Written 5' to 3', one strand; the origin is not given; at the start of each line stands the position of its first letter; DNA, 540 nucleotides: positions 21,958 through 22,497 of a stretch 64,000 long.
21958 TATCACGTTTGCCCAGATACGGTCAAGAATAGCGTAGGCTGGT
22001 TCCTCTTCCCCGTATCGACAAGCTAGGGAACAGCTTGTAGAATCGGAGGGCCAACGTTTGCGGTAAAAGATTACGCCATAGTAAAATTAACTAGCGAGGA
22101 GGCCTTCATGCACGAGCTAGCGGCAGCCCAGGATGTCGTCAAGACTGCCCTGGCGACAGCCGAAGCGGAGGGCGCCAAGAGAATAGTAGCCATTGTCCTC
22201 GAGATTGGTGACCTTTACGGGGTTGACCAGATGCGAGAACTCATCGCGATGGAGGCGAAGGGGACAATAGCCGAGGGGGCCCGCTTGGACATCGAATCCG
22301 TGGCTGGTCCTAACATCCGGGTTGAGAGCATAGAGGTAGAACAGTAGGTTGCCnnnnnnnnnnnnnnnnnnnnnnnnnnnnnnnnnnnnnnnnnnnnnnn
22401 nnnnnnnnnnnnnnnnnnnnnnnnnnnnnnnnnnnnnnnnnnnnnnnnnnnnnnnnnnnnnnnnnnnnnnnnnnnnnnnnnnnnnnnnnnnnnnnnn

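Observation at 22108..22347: Cysteine-free mini-HypA lacking the zinc-finger module; no hypB in the cluster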

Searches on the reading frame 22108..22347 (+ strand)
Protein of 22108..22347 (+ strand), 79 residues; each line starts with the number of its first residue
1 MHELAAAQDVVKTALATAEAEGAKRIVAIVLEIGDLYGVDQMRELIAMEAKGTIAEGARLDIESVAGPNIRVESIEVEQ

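Call 6: search_protein_families(library=pfam, proteins=[window:22108-22347:+], max_evalue=0.1)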
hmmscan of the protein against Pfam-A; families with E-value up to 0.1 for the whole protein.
window:22108-22347:+ (79 aa): 1 family
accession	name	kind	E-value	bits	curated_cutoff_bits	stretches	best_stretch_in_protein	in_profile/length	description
PF01155.25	HypA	-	3.6e-11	43.5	28.9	1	1-66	1-68/112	Hydrogenase/urease nickel incorporation, metallochaperone, hypA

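Call 7: search_protein_families(library=ncbifam, proteins=[window:22108-22347:+], max_evalue=10)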
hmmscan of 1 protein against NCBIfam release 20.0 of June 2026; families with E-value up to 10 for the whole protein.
window:22108-22347:+ (79 aa): 6 families
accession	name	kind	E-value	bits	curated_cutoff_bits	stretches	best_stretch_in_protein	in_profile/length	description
TIGR00100.1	hypA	equivalog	3.3e-11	43.2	88.1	1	1-65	1-67/116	hydrogenase maturation nickel metallochaperone HypA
NF001976.0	PRK00762.1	equivalog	1.7e-10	40.8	146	1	1-66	1-68/124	hydrogenase maturation nickel metallochaperone HypA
NF009046.0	PRK12380.1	subfamily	7.3e-07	29.6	113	1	1-63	1-65/113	hydrogenase/urease nickel incorporation protein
NF003008.0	PRK03824.1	equivalog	2.8e-06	27.3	125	1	1-63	1-65/135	hydrogenase nickel incorporation protein HypA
NF002979.0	PRK03681.1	subfamily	4.9e-06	26.8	121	1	1-64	1-66/116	hydrogenase/urease nickel incorporation protein HypA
NF003065.0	PRK03987.1-5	equivalog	0.085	12.1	432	1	29-73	179-224/266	translation initiation factor IF-2 subunit alpha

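Call 9: find_homologous_proteins(query=window:22108-22344:+, max_evalue=0.001)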
Query window:22108-22344:+ (79 aa): 113 proteins with E <= 0.001 among 170 candidates.
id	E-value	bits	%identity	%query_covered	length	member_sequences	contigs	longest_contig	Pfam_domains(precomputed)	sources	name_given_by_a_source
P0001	4.2e-38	145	96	100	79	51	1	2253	PF01155.26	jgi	-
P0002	1.6e-36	141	95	100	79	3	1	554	PF01155.26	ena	-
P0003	4.7e-36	139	95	99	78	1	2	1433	PF01155.26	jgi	jgi:Zn finger protein HypA/HybF involved in hydrogenase expression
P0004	1.1e-35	138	95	99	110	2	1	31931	PF01155.26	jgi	jgi:hypothetical protein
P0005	1.2e-35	138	95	99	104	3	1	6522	PF01155.26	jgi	jgi:Zn finger protein HypA/HybF involved in hydrogenase expression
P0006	1.3e-35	138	94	99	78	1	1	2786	PF01155.26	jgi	jgi:Zn finger protein HypA/HybF involved in hydrogenase expression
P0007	3.1e-35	136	92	99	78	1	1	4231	PF01155.26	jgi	jgi:Zn finger protein HypA/HybF involved in hydrogenase expression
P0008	3.7e-35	136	91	99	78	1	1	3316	PF01155.26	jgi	jgi:Zn finger protein HypA/HybF involved in hydrogenase expression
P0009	8.5e-35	135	94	99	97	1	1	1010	PF01155.26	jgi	jgi:Zn finger protein HypA/HybF involved in hydrogenase expression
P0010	1.2e-34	135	91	99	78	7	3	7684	PF01155.26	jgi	jgi:Zn finger protein HypA/HybF involved in hydrogenase expression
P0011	1.3e-34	134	91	99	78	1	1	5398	PF01155.26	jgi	-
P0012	5.3e-34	133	87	99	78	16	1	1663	PF01155.26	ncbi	-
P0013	4.6e-33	130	88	99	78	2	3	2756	PF01155.26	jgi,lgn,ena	jgi:Zn finger protein HypA/HybF involved in hydrogenase expression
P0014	4.7e-33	130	90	99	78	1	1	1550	PF01155.26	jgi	-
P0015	5.1e-33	129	89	100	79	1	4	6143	PF01155.26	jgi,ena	jgi:Zn finger protein HypA/HybF involved in hydrogenase expression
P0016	7.8e-33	129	86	100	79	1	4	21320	PF01155.26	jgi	jgi:Zn finger protein HypA/HybF involved in hydrogenase expression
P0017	8.0e-33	129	86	99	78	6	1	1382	PF01155.26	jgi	jgi:Zn finger protein HypA/HybF involved in hydrogenase expression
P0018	8.0e-33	129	87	100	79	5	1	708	PF01155.26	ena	-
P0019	9.9e-33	129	88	99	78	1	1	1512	PF01155.26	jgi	-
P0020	1.6e-32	128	88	99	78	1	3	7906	PF01155.26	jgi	-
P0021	1.7e-32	128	87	99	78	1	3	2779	PF01155.26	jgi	-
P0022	1.8e-32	128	87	99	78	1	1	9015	PF01155.26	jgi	jgi:Zn finger protein HypA/HybF involved in hydrogenase expression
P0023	2.0e-32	128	87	99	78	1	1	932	PF01155.26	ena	-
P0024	2.4e-32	127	85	99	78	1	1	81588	PF01155.26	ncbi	ncbi:MAG: hydrogenase/urease maturation nickel metallochaperone HypA [Dehalococcoidia bacterium]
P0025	2.5e-32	127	87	99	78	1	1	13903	PF01155.26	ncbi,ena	-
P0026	3.0e-32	127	90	99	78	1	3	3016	PF01155.26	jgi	jgi:Zn finger protein HypA/HybF involved in hydrogenase expression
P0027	3.2e-32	127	87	99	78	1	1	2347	PF01155.26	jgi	-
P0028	3.5e-32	127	87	99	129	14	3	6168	PF01155.26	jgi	jgi:hypothetical protein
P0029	3.7e-32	127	87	99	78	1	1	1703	PF01155.26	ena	-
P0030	5.3e-32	126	86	99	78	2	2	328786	PF01155.26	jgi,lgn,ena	jgi:Zn finger protein HypA/HybF involved in hydrogenase expression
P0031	5.3e-32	126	86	99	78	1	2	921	PF01155.26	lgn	-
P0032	6.7e-32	126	87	99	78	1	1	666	PF01155.26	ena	-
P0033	8.4e-32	126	87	99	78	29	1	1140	PF01155.26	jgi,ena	-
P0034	1.7e-31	125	86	99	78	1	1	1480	PF01155.26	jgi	jgi:Zn finger protein HypA/HybF involved in hydrogenase expression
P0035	2.4e-31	124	86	99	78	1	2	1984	PF01155.26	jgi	jgi:Zn finger protein HypA/HybF involved in hydrogenase expression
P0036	2.5e-31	124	85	99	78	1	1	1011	PF01155.26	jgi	jgi:Zn finger protein HypA/HybF involved in hydrogenase expression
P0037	2.9e-31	124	85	99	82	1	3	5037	PF01155.26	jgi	jgi:Zn finger protein HypA/HybF involved in hydrogenase expression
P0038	3.4e-31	124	85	99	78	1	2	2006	PF01155.26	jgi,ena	-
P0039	7.5e-31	123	86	99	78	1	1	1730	PF01155.26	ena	-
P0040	3.1e-30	121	82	99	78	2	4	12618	PF01155.26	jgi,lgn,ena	jgi:Zn finger protein HypA/HybF involved in hydrogenase expression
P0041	6.2e-30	120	83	99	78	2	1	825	PF01155.26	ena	-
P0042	7.6e-30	119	83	99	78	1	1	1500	PF01155.26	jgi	jgi:Zn finger protein HypA/HybF involved in hydrogenase expression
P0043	1.3e-29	119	81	99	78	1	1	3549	PF01155.26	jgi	jgi:Zn finger protein HypA/HybF involved in hydrogenase expression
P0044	4.6e-29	117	82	99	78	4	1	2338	PF01155.26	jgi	jgi:Zn finger protein HypA/HybF involved in hydrogenase expression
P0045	8.0e-28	113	81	99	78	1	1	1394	PF01155.26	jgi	jgi:Zn finger protein HypA/HybF involved in hydrogenase expression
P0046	1.3e-27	112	79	99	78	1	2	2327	PF01155.26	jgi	jgi:Zn finger protein HypA/HybF involved in hydrogenase expression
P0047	6.0e-22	95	67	99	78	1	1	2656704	PF01155.26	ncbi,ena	-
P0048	7.0e-22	94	63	99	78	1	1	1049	PF01155.26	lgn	-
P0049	6.0e-21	91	60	99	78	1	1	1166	PF01155.26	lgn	-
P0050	9.9e-21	91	62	99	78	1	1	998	PF01155.26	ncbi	-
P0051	1.4e-20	90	62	99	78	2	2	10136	PF01155.26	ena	-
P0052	2.1e-20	90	64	99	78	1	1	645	PF01155.26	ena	-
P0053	2.5e-20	89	65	97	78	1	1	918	PF01155.26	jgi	jgi:Zn finger protein HypA/HybF involved in hydrogenase expression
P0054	3.3e-20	89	63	99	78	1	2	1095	PF01155.26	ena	-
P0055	5.2e-20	88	62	99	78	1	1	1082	PF01155.26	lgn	-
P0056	8.2e-20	88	60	99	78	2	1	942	PF01155.26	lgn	-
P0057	8.3e-20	88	62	99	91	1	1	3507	PF01155.26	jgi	jgi:hydrogenase nickel incorporation protein HypA/HybF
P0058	8.5e-20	88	60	99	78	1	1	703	PF01155.26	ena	-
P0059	1.0e-19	88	62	99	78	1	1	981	PF01155.26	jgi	-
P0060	1.2e-19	87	63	99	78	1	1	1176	PF01155.26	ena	-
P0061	1.2e-19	87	62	99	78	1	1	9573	PF01155.26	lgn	-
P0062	1.2e-19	87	62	99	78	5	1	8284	PF01155.26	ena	-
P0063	1.3e-19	87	63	99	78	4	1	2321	PF01155.26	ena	-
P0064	1.4e-19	87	63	99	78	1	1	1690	PF01155.26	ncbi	-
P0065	1.9e-19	87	60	99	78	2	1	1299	PF01155.26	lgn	-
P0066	2.4e-19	86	62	99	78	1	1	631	PF01155.26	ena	-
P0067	2.5e-19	86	60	99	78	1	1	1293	PF01155.26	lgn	-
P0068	3.3e-19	86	60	99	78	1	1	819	PF01155.26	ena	-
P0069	3.8e-19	86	60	89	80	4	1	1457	PF01155.26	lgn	-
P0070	6.7e-19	85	63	99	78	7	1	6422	PF01155.26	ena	-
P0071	1.1e-18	84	58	99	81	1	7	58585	PF01155.26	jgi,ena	-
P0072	1.6e-18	84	59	99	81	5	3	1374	PF01155.26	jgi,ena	-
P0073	1.7e-18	84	59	99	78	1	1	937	PF01155.26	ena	-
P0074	2.3e-18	83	59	99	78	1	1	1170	PF01155.26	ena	-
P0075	2.7e-18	83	60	99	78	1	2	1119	PF01155.26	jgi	jgi:hydrogenase nickel incorporation protein HypA/HybF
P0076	2.7e-18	83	58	99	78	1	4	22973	PF01155.26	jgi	jgi:Zn finger protein HypA/HybF involved in hydrogenase expression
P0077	4.7e-18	82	58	99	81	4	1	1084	PF01155.26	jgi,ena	-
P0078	5.3e-18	82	59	99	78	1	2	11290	PF01155.26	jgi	jgi:Zn finger protein HypA/HybF involved in hydrogenase expression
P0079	6.1e-18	82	55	99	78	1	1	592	PF01155.26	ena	-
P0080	7.2e-18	82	59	99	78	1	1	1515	PF01155.26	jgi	jgi:Zn finger protein HypA/HybF involved in hydrogenase expression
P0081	1.2e-17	81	55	99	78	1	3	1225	PF01155.26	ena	-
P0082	2.2e-17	80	58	99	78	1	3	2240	PF01155.26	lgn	-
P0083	3.8e-17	79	55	99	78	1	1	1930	PF01155.26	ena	-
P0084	5.5e-17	79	54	99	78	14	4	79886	PF01155.26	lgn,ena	-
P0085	8.1e-17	78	56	99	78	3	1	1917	PF01155.26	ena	-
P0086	9.8e-17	78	54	99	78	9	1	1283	PF01155.26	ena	-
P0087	1.0e-16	78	53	99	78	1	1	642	PF01155.26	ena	-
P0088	1.3e-16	78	54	99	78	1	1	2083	PF01155.26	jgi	jgi:hydrogenase nickel incorporation protein HypA/HybF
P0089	1.3e-16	78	54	99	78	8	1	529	PF01155.26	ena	-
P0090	4.3e-16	76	54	99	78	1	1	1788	PF01155.26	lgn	-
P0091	6.5e-16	76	53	99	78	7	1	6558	PF01155.26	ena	-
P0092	2.4e-15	74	54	99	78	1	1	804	PF01155.26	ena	-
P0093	1.4e-8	52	49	82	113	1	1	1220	PF01155.26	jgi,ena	-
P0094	3.6e-8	51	53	84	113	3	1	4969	PF01155.26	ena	-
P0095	3.9e-7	48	46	84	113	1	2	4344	PF01155.26,PF23455.2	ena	-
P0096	1.1e-6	46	43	85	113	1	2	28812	PF01155.26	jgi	jgi:hydrogenase nickel incorporation protein HypA/HybF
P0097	1.3e-6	46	44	89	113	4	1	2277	PF01155.26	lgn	-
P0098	1.6e-5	43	48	85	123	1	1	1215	PF01155.26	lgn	-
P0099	1.8e-5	43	49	82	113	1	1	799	PF01155.26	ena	-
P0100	2.8e-5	42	41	100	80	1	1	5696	PF01155.26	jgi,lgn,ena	-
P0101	4.7e-5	41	45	82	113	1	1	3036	PF01155.26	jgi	-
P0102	6.3e-5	41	34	99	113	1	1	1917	PF01155.26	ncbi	-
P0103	1.5e-4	40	43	85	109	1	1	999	PF01155.26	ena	-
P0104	1.8e-4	39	40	84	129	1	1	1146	PF01155.26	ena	-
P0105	2.2e-4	39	49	77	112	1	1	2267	PF01155.26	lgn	-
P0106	2.3e-4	39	46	85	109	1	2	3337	PF01155.26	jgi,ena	-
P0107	2.5e-4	39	40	100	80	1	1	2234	PF01155.26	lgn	-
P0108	2.8e-4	39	45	85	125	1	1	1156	PF01155.26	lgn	-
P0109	3.0e-4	39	43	80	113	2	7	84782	PF01155.26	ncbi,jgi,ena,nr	ncbi:MAG: hydrogenase maturation nickel metallochaperone HypA [Firmicutes bacterium]|nr:hydrogenase 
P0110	4.7e-4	38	43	85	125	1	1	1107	PF01155.26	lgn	-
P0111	4.8e-4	38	46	85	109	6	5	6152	PF01155.26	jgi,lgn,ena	jgi:hydrogenase nickel incorporation protein HypA/HybF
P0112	6.3e-4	38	32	99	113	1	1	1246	PF01155.26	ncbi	-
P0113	9.9e-4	37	36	100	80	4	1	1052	PF01155.26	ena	-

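Call 13: search_solved_structures(query=window:22108-22344:+, max_evalue=1, show_alignments=3)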
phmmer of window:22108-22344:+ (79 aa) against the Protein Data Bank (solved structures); distinct sequences matched with E-value up to 1: 1.
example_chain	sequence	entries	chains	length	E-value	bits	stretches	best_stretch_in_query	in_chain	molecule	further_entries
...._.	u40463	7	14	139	1.5e-06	31.7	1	1-62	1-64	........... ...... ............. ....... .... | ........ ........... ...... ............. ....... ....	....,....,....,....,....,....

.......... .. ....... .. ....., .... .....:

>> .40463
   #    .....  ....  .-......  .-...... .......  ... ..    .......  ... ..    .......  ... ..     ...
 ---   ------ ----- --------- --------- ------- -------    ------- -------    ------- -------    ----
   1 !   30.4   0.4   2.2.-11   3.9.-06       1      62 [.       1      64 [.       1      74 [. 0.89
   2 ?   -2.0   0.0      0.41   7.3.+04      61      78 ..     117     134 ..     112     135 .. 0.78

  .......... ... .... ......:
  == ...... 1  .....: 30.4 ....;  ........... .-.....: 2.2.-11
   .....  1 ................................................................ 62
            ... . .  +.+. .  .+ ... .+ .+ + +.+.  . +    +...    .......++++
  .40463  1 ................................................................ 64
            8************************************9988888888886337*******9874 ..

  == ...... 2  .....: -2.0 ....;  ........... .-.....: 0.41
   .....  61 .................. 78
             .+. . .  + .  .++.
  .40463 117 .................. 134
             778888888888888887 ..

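Call 14: find_encoding_contigs(protein=P0047, flank=10000, max_places=3)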
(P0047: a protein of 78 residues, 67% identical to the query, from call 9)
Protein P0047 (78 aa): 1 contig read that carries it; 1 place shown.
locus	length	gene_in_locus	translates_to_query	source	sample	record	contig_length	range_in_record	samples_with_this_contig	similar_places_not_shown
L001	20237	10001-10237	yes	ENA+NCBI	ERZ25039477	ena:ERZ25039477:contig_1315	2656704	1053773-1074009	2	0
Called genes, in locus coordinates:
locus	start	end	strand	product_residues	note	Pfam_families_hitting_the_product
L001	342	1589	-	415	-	PF00202:Aminotran_3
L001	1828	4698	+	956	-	PF20464:MmeI_N, PF20465:MmeI_hel, PF20473:MmeI_Mtase, PF20466:MmeI_TRD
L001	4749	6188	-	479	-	PF01011:PQQ (faint), PF13360:PQQ_2, PF13570:Beta-prop_ACSF4 (faint)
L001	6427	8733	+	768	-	PF22085:NorB_cytochrome_c-like, PF00115:COX1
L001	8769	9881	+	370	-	PF01321:Creatinase_N, PF00557:Peptidase_M24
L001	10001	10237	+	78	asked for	PF01155:HypA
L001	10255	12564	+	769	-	PF00708:Acylphosphatase, PF07503:zf-HYPF, PF01300:Sua5_yciO_yrdC, PF17788:HypF_C, PF22521:HypF_C_2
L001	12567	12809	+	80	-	PF01455:HupF_HypC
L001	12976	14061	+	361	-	PF01924:HypD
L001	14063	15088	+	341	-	PF00586:AIRS, PF02769:AIRS_C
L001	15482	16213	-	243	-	PF03141:Methyltransf_29 (weak), PF13489:Methyltransf_23, PF07021:MetW, PF13847:Methyltransf_31, PF08241:Methyltransf_11, PF08242:Methyltransf_12, PF13649:Methyltransf_25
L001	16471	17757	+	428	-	PF07690:MFS_1, PF11700:ATG22 (faint), PF00083:Sugar_tr (weak), PF07690:MFS_1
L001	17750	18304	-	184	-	PF00156:Pribosyltran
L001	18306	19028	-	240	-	PF10502:Peptidase_S26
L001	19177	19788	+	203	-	PF07638:Sigma70_ECF, PF04542:Sigma70_r2, PF08281:Sigma70_r4_2, PF04545:Sigma70_r4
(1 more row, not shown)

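Call 15: find_encoding_contigs(protein=P0100, flank=10000, max_places=3)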
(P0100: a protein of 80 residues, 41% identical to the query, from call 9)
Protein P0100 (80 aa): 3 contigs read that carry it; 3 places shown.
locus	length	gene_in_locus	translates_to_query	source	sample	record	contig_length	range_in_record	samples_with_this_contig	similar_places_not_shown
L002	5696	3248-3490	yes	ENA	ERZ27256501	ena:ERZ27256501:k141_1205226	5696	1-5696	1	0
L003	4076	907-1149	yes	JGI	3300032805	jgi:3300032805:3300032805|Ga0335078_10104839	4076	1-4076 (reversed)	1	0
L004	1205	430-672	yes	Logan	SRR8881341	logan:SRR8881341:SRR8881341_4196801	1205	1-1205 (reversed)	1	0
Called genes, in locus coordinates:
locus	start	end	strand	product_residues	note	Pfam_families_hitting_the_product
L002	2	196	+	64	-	?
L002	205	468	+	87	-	PF01455:HupF_HypC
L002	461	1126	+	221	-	PF13580:SIS_2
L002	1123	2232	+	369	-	PF01924:HypD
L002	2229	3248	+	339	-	PF00586:AIRS, PF02769:AIRS_C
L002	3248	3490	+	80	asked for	PF01155:HypA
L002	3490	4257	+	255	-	PF02492:cobW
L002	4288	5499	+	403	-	PF07690:MFS_1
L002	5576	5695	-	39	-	?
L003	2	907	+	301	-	?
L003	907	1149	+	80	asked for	PF01155:HypA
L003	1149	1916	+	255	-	PF02492:cobW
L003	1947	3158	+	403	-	PF07690:MFS_1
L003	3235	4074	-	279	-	?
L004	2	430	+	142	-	?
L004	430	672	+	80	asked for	PF01155:HypA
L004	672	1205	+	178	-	?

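Call 18: find_related_loci(query=A2, collection=genome_contigs, flank=10000)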
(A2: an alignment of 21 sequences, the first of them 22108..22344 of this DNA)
Query A2 (79 aa) in genome_contigs; peptide patterns used: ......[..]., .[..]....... (x = any residue, [..] = any of these).
189 stretches matched a pattern; 84 encode a relative of the query (tblastn E <= 1e-3); the best 80 are kept; 80 distinct loci.
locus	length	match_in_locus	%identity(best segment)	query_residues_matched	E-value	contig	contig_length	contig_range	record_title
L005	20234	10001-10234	97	1-78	2e-44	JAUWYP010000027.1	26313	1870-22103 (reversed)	MAG: Dehalococcoidia bacterium isolate CSMAG_2713 CSMAG_2713_k141_122199_length_26313_cov_32.5125, whole genome shotgun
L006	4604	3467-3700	95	1-78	9e-43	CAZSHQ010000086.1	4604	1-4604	MAG TPA_asm: uncultured Dehalococcoidia bacterium isolate binchicken_co228_504 genome assembly, contig: NODE_32092_lengt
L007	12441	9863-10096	88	1-78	9e-41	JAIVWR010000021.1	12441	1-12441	MAG: Acidobacteriota bacterium isolate HYP3_US_01_6 NODE_2009_length_12441_cov_0.409696, whole genome shotgun sequence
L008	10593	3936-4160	87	1-75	2e-37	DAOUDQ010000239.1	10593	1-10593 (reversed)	MAG TPA_asm: Dehalococcoidia bacterium isolate M62_289 171664, whole genome shotgun sequence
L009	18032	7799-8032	95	1-78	9e-43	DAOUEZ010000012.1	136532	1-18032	MAG TPA_asm: Dehalococcoidia bacterium isolate N9_412 k139_1615808, whole genome shotgun sequence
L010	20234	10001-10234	90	1-78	2e-34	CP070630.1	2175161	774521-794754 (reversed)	MAG: Dehalococcoidia bacterium isolate bin98 chromosome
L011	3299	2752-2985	83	1-78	8e-31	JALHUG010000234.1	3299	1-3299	MAG: Dehalococcoidia bacterium isolate PFL44 seq_3521324, whole genome shotgun sequence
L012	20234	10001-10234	65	1-78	4e-28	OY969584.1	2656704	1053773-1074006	MAG: uncultured Chloroflexia bacterium isolate MFD01299.bin.c.4 genome assembly, chromosome: 1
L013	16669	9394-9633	49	1-78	2e-15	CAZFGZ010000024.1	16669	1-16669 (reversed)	MAG TPA_asm: uncultured Dehalococcoidia bacterium isolate binchicken_co89_502 genome assembly, contig: NODE_6309_length_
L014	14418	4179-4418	48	1-78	3e-15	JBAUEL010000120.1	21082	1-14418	MAG: Dehalococcoidia bacterium isolate MFD13097_ilm_asm_bin20 k127_70959, whole genome shotgun sequence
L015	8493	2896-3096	49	1-65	5e-13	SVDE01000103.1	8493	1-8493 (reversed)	MAG: Lachnospiraceae bacterium isolate SIG272 NODE_7813_length_8493_cov_4.573194, whole genome shotgun sequence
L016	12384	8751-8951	49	1-65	6e-13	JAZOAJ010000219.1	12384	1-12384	MAG: Lachnospiraceae bacterium isolate T1900044763_TS20190229.MAGScoT_cleanbin_000030 SGB_2382_k141_2391896, whole genom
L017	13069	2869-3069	45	1-65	6e-12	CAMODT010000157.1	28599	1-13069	MAG: uncultured Lachnospiraceae bacterium isolate SRR873607_bin.15_metaWRAP_v1.3_MAG genome assembly, contig: ERZ1756086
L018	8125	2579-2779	43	1-65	1e-11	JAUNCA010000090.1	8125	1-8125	MAG: Coriobacteriia bacterium isolate S20M_St_21 NODE_2087_length_8125_cov_4.801983, whole genome shotgun sequence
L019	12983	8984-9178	48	1-63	3e-11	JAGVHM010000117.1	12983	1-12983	MAG: bacterium isolate DeMMO2_54 c_000000015621, whole genome shotgun sequence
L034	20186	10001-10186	40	1-60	2e-9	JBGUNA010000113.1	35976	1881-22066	MAG: Candidatus Limivicinus sp. isolate ruminal_MAG_220 ruminal_MAG_220_contig_0113, whole genome shotgun sequence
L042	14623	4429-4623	46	1-63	5e-9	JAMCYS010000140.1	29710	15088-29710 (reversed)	MAG: Chloroflexota bacterium isolate FK_Sedi_B_Bin.34 NODE_4760_length_29710_cov_6.30075, whole genome shotgun sequence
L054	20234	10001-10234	35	1-76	1e-8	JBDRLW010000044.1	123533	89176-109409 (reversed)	MAG: bacterium isolate MEGAHIT-group-1.8 k141_7915923, whole genome shotgun sequence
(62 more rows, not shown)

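Call 22: predict_structure(alignment_id=A2)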
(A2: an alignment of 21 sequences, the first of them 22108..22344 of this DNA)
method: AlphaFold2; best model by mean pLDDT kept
length: 79 residues; sequences in the alignment: 21
mean_pLDDT: 94.5   pTM: 0.83
mean pLDDT of the five models: 94.5, 93.1, 91.2, 89.5, 85.5
residues with pLDDT >= 90: 70; 70-90: 8; 50-70: 1; < 50: 0
segments of 3 or more residues with pLDDT < 50: none
pLDDT, mean of each block of 10 residues (from residue 1): 88 97 97 92 96 98 93 95
secondary structure, 60 per line:
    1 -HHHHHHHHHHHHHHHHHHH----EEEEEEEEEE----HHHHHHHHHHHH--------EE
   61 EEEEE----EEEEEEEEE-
elements in order: H2-20 E25-34 H39-50 E59-65 E70-78
